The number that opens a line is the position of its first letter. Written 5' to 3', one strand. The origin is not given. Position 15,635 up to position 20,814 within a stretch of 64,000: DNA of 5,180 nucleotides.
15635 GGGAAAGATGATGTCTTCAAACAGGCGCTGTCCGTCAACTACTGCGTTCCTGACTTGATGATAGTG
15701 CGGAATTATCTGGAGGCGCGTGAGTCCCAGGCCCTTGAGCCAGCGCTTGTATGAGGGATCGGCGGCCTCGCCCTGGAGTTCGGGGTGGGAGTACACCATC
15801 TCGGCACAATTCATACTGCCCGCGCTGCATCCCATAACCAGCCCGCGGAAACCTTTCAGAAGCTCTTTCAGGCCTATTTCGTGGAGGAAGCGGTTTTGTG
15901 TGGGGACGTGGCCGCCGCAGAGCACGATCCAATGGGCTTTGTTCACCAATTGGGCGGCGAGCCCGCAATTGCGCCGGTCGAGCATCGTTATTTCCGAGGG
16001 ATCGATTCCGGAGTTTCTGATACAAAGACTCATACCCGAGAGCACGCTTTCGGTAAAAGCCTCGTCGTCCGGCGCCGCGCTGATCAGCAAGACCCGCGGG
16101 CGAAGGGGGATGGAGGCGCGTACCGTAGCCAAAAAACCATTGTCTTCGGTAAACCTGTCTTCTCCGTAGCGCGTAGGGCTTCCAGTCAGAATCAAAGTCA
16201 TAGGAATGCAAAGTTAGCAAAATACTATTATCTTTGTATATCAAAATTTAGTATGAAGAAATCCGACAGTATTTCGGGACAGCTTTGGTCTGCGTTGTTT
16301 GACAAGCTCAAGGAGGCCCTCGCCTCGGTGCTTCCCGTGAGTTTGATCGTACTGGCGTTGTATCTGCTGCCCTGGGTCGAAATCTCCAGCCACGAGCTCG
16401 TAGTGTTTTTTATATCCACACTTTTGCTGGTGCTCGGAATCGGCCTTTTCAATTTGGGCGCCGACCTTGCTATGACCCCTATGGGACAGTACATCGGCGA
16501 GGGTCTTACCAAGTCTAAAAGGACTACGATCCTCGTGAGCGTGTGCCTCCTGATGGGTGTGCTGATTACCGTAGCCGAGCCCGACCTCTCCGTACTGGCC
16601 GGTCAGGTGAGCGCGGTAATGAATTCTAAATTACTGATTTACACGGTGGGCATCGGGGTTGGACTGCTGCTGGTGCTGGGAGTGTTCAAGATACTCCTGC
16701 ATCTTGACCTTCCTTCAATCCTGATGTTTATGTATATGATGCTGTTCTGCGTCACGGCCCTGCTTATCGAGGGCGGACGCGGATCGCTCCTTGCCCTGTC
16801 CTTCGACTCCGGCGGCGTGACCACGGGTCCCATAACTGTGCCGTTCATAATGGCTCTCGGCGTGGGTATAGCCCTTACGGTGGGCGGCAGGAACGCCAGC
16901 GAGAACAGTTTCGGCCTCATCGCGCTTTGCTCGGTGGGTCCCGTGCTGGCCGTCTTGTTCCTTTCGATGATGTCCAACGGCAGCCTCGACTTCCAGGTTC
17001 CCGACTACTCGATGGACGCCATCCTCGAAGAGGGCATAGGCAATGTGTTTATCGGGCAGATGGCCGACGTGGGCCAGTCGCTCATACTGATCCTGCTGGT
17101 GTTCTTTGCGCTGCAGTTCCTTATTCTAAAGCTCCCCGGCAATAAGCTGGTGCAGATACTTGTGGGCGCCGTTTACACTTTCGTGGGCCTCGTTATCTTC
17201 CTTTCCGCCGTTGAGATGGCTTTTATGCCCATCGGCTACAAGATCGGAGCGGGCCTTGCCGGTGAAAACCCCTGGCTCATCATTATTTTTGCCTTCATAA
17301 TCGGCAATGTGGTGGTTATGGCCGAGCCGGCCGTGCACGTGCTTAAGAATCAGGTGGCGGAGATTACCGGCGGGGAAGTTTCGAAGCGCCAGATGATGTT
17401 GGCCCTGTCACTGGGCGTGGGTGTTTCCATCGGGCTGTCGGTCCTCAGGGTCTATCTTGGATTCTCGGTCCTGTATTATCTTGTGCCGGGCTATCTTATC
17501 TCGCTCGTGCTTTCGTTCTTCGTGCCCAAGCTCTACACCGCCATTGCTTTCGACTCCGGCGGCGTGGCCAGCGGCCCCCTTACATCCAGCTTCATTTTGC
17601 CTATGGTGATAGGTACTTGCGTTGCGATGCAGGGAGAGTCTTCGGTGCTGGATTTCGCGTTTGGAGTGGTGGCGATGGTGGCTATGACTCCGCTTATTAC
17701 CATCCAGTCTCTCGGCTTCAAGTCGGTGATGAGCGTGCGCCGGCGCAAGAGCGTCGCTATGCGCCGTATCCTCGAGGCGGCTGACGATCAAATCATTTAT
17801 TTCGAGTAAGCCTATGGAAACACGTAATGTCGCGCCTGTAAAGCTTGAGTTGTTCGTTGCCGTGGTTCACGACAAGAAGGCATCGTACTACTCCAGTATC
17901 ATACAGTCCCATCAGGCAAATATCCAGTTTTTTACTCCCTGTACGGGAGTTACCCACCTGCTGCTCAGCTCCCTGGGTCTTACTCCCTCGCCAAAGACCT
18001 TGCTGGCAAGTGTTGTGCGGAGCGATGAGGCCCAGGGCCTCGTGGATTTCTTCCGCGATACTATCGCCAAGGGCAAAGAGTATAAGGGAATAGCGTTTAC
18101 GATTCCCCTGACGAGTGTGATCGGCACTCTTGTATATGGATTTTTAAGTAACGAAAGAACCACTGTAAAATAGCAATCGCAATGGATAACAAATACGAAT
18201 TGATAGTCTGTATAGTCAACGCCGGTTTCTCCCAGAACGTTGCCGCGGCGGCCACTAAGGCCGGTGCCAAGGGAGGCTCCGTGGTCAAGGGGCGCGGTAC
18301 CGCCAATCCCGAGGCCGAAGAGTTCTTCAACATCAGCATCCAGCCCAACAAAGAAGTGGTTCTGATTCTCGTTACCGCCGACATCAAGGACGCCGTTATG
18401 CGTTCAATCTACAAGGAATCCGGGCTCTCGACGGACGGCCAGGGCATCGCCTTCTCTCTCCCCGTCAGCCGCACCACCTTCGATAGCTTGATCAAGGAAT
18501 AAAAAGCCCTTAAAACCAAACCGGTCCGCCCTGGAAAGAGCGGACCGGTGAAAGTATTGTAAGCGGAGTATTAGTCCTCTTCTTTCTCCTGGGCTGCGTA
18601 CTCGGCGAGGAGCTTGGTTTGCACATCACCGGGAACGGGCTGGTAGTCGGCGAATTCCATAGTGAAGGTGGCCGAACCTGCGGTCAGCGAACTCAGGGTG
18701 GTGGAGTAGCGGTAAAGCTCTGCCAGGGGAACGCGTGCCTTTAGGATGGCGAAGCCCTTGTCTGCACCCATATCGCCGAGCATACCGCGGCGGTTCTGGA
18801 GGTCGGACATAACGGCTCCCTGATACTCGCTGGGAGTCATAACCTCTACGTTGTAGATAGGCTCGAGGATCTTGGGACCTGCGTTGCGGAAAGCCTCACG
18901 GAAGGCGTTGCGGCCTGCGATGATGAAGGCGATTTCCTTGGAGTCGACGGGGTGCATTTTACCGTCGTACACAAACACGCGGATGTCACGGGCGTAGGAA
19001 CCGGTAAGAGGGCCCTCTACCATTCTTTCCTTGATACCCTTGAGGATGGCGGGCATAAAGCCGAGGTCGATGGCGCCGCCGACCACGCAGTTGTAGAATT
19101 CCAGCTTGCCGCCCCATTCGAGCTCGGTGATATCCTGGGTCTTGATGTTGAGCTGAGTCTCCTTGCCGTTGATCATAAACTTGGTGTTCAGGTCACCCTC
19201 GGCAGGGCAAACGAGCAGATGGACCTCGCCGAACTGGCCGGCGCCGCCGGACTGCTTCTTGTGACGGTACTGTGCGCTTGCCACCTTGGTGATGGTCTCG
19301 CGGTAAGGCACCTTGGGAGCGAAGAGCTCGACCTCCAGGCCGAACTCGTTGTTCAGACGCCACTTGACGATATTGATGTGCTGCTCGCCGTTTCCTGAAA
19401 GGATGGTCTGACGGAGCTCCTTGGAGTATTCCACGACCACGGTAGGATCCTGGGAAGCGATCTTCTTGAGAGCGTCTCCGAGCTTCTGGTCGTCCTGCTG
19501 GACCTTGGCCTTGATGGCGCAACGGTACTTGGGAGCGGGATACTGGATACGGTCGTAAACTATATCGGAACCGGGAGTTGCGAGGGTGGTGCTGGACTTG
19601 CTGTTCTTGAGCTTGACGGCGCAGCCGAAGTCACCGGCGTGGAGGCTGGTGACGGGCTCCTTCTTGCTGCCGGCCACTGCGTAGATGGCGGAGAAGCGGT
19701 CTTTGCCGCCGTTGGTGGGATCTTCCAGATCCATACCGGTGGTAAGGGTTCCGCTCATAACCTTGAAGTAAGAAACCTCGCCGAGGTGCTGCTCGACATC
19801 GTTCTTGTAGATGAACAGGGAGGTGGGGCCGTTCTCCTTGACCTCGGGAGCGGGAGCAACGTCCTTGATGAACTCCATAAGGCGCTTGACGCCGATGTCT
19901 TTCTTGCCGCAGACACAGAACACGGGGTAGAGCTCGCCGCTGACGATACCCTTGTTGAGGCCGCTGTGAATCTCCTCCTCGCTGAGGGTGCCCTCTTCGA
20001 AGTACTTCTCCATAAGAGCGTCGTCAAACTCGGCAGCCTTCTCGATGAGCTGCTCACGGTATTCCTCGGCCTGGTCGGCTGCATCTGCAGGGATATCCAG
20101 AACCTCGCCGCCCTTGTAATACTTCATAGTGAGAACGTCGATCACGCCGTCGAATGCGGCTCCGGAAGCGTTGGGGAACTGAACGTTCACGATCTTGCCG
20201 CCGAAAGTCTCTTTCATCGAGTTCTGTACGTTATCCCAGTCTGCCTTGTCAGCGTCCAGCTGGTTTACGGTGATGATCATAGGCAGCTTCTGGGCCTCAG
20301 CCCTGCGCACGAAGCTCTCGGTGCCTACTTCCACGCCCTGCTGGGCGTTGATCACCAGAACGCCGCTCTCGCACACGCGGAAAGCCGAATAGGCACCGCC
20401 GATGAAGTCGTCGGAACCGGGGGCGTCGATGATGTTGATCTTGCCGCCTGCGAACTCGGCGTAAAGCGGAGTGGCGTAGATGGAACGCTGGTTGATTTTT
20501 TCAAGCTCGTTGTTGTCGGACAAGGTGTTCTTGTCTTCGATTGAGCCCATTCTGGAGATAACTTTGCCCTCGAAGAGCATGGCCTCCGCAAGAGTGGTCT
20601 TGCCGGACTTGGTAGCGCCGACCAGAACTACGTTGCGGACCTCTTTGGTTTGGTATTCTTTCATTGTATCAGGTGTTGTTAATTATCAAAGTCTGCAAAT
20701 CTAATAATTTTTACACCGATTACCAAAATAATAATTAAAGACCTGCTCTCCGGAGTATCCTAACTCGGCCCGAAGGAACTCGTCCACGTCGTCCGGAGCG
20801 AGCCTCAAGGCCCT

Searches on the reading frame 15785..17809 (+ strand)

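Call 33: search_protein_families(library=pfam, proteins=[window:15785-17809:+], max_evalue=0.001)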
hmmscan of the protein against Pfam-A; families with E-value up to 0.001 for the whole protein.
window:15785-17809:+ (674 aa): 1 family
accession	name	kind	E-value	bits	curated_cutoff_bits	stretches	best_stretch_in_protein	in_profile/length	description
PF07556.16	DUF1538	-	2.2e-120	400.1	22.6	2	436-645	1-210/211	Protein of unknown function (DUF1538)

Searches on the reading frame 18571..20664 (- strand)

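Call 33: search_protein_families(library=pfam, proteins=[window:18571-20664:-], max_evalue=0.001)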
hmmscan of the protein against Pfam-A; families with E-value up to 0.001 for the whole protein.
window:18571-20664:- (697 aa): 7 families
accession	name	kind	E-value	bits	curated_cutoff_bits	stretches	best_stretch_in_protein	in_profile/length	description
PF00009.33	GTP_EFTU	-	6.1e-34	117.7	26.5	1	7-271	1-187/188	Elongation factor Tu GTP binding domain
PF03764.24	EFG_IV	-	1.4e-31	109.3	24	2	510-595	35-120/121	Elongation factor G, domain IV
PF00679.30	EFG_C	-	1.6e-28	99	27.9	1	599-684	2-88/89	Elongation factor G C-terminus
PF14492.12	EFG_III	-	5.6e-20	71.6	27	1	376-447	2-73/75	Elongation Factor G, domain III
PF22042.2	EF-G_D2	-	3.3e-07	30.8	27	1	282-355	3-75/84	Elongation factor G domain 2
PF03144.31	GTP_EFTU_D2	-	9.2e-05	23.2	30.3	1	295-361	1-72/73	Elongation factor Tu domain 2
PF01926.29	MMR_HSR1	-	0.00033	21.2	21.9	0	11-134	1-112/113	50S ribosome-binding GTPase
